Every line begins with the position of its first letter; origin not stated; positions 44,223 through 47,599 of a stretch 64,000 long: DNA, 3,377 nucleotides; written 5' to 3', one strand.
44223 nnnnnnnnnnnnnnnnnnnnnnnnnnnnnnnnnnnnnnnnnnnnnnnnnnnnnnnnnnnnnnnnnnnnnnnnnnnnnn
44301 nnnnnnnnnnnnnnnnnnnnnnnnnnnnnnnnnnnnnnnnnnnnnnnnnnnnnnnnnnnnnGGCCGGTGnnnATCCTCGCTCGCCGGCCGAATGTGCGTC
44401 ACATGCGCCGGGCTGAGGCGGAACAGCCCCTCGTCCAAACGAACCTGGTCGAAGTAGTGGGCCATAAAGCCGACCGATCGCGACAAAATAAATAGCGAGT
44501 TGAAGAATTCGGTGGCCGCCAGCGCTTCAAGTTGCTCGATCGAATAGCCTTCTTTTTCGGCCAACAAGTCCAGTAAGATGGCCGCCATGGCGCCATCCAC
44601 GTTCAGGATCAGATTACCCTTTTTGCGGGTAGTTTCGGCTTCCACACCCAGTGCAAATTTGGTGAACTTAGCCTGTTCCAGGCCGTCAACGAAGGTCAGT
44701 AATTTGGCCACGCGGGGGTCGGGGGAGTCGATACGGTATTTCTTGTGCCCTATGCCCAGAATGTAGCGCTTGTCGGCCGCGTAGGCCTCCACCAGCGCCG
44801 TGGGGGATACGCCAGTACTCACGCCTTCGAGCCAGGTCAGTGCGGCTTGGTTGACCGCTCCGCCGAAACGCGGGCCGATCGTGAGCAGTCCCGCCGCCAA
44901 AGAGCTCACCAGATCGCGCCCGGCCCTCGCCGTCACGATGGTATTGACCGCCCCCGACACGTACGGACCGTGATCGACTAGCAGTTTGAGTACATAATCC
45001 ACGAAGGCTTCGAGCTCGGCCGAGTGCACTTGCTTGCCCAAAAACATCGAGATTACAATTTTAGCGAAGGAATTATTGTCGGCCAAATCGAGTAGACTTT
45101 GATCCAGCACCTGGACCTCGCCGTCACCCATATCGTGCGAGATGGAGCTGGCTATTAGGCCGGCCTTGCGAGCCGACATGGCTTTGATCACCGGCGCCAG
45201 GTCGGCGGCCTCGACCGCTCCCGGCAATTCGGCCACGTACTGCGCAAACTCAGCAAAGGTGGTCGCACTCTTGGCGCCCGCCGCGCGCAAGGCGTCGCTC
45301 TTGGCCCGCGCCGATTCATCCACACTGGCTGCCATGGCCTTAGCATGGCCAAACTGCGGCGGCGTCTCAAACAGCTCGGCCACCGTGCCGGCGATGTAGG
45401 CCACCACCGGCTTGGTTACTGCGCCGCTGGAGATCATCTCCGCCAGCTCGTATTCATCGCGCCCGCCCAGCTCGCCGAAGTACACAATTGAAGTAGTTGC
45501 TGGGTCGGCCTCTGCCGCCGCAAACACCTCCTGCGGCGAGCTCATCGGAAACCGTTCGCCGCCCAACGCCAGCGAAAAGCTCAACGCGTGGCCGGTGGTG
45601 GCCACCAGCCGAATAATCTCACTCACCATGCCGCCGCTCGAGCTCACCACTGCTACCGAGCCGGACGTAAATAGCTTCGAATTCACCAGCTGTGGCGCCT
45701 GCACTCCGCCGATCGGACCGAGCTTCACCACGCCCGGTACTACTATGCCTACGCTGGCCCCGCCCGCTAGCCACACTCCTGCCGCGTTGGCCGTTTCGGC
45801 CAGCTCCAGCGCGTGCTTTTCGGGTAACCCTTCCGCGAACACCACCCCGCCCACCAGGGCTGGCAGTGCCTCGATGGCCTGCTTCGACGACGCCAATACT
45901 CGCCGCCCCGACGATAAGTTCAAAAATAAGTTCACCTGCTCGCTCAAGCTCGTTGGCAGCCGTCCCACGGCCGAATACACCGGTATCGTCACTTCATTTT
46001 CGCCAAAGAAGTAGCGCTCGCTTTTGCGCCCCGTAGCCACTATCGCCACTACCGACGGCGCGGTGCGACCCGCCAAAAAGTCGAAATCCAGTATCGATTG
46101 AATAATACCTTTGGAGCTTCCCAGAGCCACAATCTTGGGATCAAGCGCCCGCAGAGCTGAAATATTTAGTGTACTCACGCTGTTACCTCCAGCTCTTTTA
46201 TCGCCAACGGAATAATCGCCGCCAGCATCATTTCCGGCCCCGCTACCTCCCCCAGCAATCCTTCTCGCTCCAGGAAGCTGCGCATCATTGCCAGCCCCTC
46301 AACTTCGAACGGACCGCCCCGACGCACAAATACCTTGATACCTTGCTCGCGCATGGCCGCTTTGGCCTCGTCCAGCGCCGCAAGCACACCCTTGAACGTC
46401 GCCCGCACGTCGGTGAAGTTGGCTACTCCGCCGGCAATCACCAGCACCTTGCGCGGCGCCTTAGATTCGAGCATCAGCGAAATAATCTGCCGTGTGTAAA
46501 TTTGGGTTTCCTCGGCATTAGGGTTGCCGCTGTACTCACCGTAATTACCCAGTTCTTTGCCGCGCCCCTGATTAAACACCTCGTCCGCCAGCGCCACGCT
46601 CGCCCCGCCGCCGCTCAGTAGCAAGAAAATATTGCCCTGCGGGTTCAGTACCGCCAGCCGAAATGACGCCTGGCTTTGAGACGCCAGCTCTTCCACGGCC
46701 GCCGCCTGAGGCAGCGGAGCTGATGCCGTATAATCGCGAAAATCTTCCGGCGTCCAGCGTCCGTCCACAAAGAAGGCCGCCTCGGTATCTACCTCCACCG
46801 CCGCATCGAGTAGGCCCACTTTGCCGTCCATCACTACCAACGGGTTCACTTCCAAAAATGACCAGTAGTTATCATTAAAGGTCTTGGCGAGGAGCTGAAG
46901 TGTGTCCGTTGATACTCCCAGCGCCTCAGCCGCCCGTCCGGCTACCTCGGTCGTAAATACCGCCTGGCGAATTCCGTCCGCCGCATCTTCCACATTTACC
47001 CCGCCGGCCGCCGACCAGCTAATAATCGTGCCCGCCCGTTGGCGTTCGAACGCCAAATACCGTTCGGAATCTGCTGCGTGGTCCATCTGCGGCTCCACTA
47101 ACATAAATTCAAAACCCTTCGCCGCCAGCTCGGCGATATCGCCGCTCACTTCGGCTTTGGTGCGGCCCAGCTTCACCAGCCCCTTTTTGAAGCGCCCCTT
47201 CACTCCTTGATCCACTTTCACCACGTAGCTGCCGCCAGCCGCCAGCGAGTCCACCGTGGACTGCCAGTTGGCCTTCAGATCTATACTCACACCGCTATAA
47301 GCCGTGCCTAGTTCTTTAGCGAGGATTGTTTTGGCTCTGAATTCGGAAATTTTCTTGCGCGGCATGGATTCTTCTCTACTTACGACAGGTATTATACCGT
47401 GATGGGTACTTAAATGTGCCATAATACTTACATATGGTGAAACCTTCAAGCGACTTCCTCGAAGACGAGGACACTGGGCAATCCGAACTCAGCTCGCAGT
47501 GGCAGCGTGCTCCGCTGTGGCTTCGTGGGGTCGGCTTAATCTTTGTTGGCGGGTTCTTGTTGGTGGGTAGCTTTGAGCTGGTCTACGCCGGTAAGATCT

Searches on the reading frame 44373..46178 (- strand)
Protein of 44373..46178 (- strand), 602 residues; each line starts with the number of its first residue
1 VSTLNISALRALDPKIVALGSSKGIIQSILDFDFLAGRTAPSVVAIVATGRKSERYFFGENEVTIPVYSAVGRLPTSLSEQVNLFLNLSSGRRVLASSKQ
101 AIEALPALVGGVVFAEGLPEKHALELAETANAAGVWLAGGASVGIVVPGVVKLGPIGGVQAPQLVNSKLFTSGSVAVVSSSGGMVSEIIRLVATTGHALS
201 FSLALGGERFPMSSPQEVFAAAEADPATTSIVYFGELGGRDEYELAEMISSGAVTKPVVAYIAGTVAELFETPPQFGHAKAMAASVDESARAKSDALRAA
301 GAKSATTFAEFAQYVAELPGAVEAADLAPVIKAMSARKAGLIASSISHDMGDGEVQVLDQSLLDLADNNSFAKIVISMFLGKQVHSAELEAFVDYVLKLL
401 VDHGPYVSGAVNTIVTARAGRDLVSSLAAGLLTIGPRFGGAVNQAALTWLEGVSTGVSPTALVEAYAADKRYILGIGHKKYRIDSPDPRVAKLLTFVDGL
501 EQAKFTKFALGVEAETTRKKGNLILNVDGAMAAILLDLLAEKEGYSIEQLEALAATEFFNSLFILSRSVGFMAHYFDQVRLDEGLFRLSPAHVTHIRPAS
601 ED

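Call 50: search_protein_families(library=pfam, proteins=[window:44373-46178:-], max_evalue=0.001)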
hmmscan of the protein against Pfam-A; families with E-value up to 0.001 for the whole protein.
window:44373-46178:- (602 aa): 3 families
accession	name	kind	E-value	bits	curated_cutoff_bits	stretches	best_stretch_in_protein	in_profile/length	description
PF00285.26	Citrate_synt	-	2.5e-20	73.3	27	1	330-587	116-355/357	Citrate synthase, C-terminal domain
PF00549.24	Ligase_CoA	-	1.3e-12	48.4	24.5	1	178-302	1-127/128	CoA-ligase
PF13607.11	Succ_CoA_lig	-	3.2e-08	33.8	27.4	1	173-315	2-135/138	Succinyl-CoA ligase like flavodoxin domain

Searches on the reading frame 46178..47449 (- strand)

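Call 50: search_protein_families(library=pfam, proteins=[window:46178-47449:-], max_evalue=0.001)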
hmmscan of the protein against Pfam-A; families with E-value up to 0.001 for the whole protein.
window:46178-47449:- (424 aa): 3 families
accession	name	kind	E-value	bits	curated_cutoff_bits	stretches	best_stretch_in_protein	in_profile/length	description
PF16114.10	Citrate_bind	-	1e-53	181.9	26.8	1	247-418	5-176/177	ATP citrate lyase citrate-binding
PF24948.1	Citrate_synth_N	-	9.3e-26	91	83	1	31-232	2-232/232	ATP-citrate synthase ATP-grasp domain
PF08442.15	ATP-grasp_2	-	1.9e-05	24.8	29.5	0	33-169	1-148/202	ATP-grasp domain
